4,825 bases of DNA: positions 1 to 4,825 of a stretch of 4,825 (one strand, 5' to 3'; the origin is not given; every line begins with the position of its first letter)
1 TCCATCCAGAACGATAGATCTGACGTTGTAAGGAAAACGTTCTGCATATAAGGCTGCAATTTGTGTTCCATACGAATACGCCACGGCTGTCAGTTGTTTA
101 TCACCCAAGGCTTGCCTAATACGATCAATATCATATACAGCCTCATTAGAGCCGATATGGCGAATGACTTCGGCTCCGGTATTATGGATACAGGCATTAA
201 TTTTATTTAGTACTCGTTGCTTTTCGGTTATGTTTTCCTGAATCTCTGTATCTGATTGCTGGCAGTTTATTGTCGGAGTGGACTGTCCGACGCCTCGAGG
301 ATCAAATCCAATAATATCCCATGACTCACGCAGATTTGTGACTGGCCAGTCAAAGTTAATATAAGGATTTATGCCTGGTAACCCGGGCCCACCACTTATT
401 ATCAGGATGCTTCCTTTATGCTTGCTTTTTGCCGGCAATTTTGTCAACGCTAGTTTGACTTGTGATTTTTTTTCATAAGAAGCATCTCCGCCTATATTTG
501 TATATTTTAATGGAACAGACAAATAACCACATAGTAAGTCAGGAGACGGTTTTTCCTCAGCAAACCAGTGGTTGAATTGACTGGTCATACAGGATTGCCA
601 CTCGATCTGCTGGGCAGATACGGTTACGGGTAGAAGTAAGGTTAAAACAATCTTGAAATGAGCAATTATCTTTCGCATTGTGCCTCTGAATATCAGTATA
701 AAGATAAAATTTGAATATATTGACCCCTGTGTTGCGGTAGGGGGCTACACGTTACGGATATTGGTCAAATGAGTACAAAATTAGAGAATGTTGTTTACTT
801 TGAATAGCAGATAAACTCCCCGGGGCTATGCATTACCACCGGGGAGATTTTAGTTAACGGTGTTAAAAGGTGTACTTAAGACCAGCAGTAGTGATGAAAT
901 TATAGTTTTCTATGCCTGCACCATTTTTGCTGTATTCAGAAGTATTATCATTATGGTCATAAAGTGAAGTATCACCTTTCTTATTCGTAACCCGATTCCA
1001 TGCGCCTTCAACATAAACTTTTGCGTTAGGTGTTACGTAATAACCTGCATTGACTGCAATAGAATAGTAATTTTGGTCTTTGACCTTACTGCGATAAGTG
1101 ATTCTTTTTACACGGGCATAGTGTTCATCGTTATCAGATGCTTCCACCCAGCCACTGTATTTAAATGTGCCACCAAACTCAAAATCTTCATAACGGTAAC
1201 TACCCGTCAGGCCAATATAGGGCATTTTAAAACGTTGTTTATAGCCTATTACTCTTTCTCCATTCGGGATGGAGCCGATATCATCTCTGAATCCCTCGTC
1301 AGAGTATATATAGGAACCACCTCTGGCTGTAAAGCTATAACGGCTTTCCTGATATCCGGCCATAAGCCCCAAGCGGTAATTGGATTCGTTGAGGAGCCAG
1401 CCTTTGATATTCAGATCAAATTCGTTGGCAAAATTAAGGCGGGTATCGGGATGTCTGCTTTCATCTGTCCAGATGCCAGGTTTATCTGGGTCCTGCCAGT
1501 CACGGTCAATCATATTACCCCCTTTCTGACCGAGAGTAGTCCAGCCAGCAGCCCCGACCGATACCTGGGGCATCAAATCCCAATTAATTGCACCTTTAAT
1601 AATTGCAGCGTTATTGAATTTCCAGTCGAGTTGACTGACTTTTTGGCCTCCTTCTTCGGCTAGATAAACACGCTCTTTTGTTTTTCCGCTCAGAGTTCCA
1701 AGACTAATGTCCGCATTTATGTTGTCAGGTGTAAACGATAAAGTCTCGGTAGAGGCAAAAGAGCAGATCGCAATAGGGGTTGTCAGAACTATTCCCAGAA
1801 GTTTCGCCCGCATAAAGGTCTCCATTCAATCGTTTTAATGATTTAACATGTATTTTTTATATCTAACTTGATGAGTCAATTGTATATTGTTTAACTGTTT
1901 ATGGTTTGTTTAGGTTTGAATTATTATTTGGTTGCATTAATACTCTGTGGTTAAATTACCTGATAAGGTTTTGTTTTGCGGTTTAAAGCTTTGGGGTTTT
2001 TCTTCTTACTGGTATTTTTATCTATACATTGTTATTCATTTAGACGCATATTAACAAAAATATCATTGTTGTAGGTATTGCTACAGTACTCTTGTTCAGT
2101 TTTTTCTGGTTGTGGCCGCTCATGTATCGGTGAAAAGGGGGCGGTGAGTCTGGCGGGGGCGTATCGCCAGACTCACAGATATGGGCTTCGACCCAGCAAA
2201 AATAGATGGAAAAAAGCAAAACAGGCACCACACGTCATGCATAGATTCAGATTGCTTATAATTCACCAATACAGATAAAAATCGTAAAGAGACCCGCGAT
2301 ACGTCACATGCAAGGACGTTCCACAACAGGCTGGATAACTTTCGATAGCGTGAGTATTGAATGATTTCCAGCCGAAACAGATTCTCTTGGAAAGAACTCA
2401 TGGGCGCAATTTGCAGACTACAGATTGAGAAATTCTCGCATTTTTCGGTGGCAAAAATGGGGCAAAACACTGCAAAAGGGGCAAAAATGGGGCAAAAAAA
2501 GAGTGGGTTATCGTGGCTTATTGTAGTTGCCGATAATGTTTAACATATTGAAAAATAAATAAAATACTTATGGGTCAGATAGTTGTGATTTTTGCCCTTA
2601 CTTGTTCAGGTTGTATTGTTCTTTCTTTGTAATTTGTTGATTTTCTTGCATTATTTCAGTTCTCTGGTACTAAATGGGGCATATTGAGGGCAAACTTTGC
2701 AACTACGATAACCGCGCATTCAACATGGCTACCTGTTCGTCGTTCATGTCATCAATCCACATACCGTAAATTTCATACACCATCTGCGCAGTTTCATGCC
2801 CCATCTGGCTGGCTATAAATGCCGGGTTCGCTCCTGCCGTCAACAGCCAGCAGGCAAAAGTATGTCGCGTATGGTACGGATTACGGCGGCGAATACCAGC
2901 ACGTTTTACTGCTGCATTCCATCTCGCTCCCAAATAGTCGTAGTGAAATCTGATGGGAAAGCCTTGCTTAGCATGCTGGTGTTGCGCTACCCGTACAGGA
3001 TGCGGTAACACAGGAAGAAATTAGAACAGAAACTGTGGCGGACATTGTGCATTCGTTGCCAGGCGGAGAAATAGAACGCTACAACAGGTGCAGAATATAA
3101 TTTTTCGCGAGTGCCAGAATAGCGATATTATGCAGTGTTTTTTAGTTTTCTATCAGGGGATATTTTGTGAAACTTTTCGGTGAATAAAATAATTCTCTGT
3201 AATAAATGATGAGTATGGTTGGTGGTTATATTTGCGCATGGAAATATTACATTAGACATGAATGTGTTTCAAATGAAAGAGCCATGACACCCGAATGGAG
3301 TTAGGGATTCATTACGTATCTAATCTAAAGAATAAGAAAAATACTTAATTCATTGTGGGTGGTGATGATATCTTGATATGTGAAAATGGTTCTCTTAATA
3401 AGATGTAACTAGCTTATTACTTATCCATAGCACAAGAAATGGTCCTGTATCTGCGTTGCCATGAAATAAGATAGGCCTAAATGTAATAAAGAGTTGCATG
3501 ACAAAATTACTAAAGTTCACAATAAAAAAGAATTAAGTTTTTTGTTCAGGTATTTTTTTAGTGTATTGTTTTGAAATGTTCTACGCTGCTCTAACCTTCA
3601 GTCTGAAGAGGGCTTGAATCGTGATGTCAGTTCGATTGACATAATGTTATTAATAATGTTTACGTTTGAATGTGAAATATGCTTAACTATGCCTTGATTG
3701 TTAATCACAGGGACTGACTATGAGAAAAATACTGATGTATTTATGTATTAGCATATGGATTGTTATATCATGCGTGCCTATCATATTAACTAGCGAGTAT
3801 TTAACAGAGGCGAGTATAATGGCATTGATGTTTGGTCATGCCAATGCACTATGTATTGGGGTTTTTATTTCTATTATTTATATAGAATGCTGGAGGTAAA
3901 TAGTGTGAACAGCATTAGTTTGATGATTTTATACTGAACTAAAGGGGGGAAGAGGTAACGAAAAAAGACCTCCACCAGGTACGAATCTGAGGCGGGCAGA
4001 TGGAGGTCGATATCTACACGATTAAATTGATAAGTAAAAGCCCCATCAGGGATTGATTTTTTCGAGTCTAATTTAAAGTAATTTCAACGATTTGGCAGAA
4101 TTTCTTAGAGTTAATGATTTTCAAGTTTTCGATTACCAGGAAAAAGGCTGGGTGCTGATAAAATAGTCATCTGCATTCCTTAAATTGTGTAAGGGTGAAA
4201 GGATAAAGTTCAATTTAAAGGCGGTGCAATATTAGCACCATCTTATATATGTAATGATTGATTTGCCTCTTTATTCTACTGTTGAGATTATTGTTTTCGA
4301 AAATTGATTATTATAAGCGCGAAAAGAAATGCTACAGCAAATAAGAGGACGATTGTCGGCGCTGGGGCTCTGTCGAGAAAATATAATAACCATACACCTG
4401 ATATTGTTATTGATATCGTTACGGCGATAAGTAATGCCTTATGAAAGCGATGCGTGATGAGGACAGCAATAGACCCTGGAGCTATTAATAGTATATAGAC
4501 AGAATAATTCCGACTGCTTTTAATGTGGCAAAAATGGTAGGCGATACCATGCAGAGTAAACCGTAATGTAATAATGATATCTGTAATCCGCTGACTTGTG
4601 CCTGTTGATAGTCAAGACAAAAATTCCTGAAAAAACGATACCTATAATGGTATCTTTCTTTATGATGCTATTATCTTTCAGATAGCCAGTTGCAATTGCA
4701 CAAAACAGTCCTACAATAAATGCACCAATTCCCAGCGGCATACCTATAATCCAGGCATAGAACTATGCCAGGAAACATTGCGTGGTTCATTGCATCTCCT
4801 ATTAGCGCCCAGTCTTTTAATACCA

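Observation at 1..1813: ompT paired with a secreted S33-type hydrolase in a non-K-12 context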

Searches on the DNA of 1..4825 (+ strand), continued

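Call 7: get_annotated_region(hit=H33, flank=12000)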
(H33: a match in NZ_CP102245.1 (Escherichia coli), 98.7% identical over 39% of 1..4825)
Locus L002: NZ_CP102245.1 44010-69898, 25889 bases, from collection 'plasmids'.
description: Escherichia coli O7:H15 strain ST70 plasmid p170Kb, complete sequence
organism: Escherichia coli (NCBI taxid 2969654)
taxonomy: Bacteria; Pseudomonadota; Gammaproteobacteria; Enterobacterales; Enterobacteriaceae; Escherichia; Escherichia coli
host: -; source: Homo sapiens,blood; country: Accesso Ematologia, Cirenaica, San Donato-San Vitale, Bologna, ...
typing (MOB-suite, as given by PLSDB): conjugative; replicon IncFIB; relaxase MOBF; mating-pair formation MPF_F
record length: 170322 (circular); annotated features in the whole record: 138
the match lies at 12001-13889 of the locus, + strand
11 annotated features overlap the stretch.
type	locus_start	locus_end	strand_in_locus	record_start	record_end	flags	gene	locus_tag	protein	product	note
predicted_resistance_gene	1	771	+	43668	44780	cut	iroB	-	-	salmochelin biosynthesis C-glycosyltransferase IroB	predicted by amrfinderplus; class ; identity 99.46%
predicted_resistance_gene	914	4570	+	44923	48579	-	iroC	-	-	salmochelin/enterobactin export ABC transporter IroC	predicted by amrfinderplus; class ; identity 99.59%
predicted_resistance_gene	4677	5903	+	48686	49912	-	iroD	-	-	catecholate siderophore esterase IroD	predicted by amrfinderplus; class ; identity 99.76%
predicted_resistance_gene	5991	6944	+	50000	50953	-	iroE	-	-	catecholate siderophore esterase IroE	predicted by amrfinderplus; class ; identity 99.69%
predicted_resistance_gene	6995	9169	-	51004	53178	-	iroN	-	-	siderophore salmochelin receptor IroN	predicted by amrfinderplus; class ; identity 98.21%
CDS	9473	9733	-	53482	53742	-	-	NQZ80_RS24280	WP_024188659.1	hypothetical protein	-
CDS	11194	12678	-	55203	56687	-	-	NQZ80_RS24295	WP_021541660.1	alpha/beta hydrolase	-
CDS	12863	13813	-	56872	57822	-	-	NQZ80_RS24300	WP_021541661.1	omptin family outer membrane protease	-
CDS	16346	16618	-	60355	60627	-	-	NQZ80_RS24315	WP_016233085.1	hypothetical protein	-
CDS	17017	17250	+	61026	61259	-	-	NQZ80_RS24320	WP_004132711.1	hypothetical protein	-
CDS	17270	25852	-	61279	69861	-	-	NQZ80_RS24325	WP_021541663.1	glucoamylase family protein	-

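Call 9: get_annotated_region(hit=H14, flank=12000)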
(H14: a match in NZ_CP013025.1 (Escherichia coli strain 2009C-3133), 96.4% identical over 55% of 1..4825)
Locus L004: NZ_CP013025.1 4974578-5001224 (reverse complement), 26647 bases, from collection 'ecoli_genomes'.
description: Escherichia coli strain 2009C-3133 chromosome, complete genome
organism: Escherichia coli strain 2009C-3133 (NCBI taxid 562)
replicon: chromosome; assembly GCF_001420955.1
host: Homo sapiens; source: stool; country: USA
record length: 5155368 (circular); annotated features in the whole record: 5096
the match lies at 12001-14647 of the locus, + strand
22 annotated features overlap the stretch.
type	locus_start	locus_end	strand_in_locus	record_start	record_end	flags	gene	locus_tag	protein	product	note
CDS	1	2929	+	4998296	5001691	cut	gpJ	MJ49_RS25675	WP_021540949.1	phage attachment tail tip protein J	-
CDS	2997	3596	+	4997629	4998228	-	-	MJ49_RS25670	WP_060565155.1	Ail/Lom family outer membrane beta-barrel protein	-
CDS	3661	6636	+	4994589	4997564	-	-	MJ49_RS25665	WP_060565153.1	prophage tail fiber N-terminal domain-containing protein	-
CDS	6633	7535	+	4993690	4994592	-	-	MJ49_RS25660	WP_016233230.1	macro domain-containing protein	-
CDS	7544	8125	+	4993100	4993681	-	tfaR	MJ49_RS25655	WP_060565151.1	tail fiber assembly protein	-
CDS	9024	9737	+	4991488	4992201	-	cdtA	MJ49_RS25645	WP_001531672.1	cytolethal distending toxin type I subunit CdtA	-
CDS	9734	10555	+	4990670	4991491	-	cdtB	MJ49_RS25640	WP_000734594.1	cytolethal distending toxin type IV nuclease subunit CdtB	-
CDS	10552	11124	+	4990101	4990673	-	cdtC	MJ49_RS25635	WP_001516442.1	cytolethal distending toxin type IV subunit CdtC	-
CDS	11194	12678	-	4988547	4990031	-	-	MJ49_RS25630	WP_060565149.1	alpha/beta hydrolase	-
CDS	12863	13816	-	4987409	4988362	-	ompT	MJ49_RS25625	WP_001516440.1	omptin family outer membrane protease OmpT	-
CDS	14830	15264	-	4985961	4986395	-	uspF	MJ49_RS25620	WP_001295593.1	universal stress protein UspF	-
CDS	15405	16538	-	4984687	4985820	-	ompN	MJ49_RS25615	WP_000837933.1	porin OmpN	-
CDS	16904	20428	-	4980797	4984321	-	nifJ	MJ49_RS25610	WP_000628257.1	pyruvate:ferredoxin (flavodoxin) oxidoreductase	-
CDS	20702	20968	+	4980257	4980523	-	ydbJ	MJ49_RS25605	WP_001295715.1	putative hemolysin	-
CDS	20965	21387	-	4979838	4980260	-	hslJ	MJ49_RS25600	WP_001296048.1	heat shock protein HslJ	-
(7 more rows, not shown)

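Call 19: search_dna_similar(query=L001:14100-15900:+, collection=ecoli_genomes, mode=near, max_rows=40, rows=spread)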
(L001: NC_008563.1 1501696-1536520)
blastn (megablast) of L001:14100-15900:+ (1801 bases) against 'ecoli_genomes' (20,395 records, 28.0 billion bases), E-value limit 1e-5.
Records with a match: 3178; places in all: 3338; records where one place covers at least 80% of the query: 1231.
Genomes with a match: 3117 of 5426; with a place that covers at least 80% of the query: 1223. Places per genome that has any: lowest 1, median 1, highest 3. On chromosomes: 3241 places; on plasmids: 97.
Best place of each record, by identity: >=99% 8; 95-99% 38; 90-95% 1209; 80-90% 1821; 60-80% 102.
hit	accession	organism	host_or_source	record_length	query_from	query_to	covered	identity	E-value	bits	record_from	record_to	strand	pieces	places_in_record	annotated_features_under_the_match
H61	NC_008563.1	Escherichia coli APEC O1 strain APEC O1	lesion site (lung) of a dead turkey ...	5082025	1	1801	100%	100.0%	0e+0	3326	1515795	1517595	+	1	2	alpha/beta hydrolase | omptin family outer membrane protease | cdtC: cytolethal distending toxin type IV subunit CdtC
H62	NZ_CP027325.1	Escherichia coli strain 2013C-4830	Homo sapiens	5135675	94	1799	95%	93.4%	0e+0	2532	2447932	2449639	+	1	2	alpha/beta hydrolase | ompT: omptin family outer membrane protease OmpT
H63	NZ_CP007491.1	Escherichia coli strain ACN002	-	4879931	94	1799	95%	93.4%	0e+0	2527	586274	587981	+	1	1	alpha/beta hydrolase | ompT: omptin family outer membrane protease OmpT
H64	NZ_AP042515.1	Escherichia coli strain OkiPb01683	bovine feces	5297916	94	1799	95%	93.4%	0e+0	2527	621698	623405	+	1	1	alpha/beta hydrolase | ompT: omptin family outer membrane protease OmpT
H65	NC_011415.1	Escherichia coli SE11 strain SE11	-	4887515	94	1799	95%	93.3%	0e+0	2521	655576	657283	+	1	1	alpha/beta hydrolase | ompT: omptin family outer membrane protease OmpT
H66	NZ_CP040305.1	Escherichia coli strain HB6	cattle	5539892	94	1799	95%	93.3%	0e+0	2521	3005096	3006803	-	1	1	alpha/beta hydrolase | ompT: omptin family outer membrane protease OmpT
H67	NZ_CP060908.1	Escherichia coli strain EC19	Homo sapiens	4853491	94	1799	95%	93.3%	0e+0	2521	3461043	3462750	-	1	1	alpha/beta hydrolase | ompT: omptin family outer membrane protease OmpT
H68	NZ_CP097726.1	Escherichia coli strain MS1050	Chicken heart (Gallus gallus)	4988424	94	1799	95%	93.3%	0e+0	2521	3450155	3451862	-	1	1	alpha/beta hydrolase | ompT: omptin family outer membrane protease OmpT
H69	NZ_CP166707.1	Escherichia coli strain CEA212U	Human biopsy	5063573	94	1799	95%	93.3%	0e+0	2521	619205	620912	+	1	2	alpha/beta hydrolase | ompT: omptin family outer membrane protease OmpT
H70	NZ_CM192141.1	Escherichia coli strain Ec-U9-1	Homo sapiens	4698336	94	1799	95%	93.3%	0e+0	2521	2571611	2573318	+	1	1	alpha/beta hydrolase | ompT: omptin family outer membrane protease OmpT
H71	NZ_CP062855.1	Escherichia coli O20:H12 strain Res13-Lact-PEB17-18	Sus scrofa domesticus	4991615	94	1799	95%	93.3%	0e+0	2516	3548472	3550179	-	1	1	alpha/beta hydrolase | ompT: omptin family outer membrane protease OmpT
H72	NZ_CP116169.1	Escherichia coli strain DETEC-P1056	ICU patient rectal swab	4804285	94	1799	95%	93.3%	0e+0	2516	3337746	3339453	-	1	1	alpha/beta hydrolase | ompT: omptin family outer membrane protease OmpT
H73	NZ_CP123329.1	Escherichia coli strain AREA_497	Homo sapiens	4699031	94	1799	95%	93.3%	0e+0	2516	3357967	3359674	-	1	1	alpha/beta hydrolase | ompT: omptin family outer membrane protease OmpT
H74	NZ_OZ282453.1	Escherichia coli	restricted access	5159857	94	1799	95%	93.3%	0e+0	2516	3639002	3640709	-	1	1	alpha/beta hydrolase | ompT: omptin family outer membrane protease OmpT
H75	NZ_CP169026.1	Escherichia coli strain UTME-2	beef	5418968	94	1799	95%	93.2%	0e+0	2510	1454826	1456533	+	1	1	alpha/beta hydrolase | ompT: omptin family outer membrane protease OmpT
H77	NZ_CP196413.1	Escherichia coli strain W12-1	Bos taurus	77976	117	1526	78%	79.0%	0e+0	952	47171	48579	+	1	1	alpha/beta hydrolase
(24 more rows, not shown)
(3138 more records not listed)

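Call 20: get_annotated_region(hit=H65, flank=10000)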
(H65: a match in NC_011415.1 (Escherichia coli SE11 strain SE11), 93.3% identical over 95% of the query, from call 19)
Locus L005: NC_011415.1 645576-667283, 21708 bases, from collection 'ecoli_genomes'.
description: Escherichia coli SE11, complete sequence
organism: Escherichia coli SE11 strain SE11 (NCBI taxid 409438)
replicon: chromosome; assembly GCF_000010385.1
host: -; source: -; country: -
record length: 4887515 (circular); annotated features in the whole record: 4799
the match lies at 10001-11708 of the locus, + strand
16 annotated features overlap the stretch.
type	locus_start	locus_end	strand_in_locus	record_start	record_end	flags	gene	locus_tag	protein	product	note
CDS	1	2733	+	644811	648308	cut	gpJ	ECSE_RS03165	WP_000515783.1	phage attachment tail tip protein J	-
CDS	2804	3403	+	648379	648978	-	-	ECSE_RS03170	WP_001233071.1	Ail/Lom family outer membrane beta-barrel protein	-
CDS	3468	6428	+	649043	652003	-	-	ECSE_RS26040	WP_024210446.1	prophage tail fiber N-terminal domain-containing protein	-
CDS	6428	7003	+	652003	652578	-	-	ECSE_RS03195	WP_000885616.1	tail fiber assembly protein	-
CDS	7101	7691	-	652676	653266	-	-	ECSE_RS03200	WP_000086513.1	recombinase family protein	-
CDS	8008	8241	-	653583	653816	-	ydfK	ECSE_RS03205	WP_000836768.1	cold shock protein YdfK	-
CDS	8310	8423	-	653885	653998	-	-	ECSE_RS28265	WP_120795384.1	YnaM/YnfT family protein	-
CDS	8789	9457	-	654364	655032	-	-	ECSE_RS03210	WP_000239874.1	class I SAM-dependent methyltransferase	-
CDS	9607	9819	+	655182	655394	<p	-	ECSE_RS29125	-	tail fiber assembly protein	incomplete; partial in the middle of a contig; missing N-terminus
CDS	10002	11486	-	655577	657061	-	-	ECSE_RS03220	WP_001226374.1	alpha/beta hydrolase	-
CDS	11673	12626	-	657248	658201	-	ompT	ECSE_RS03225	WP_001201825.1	omptin family outer membrane protease OmpT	-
CDS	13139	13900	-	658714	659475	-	envY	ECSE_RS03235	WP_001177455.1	DNA-binding transcriptional regulator EnvY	-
CDS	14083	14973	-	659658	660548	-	ybcH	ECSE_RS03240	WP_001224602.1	DUF4434 family protein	-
CDS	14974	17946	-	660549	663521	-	nfrA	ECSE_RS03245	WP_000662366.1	bacteriophage adsorption protein NfrA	-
CDS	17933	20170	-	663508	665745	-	nrfB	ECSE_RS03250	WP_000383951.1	cyclic di-3',5'-guanylate-activated glycosyltransferase NrfB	-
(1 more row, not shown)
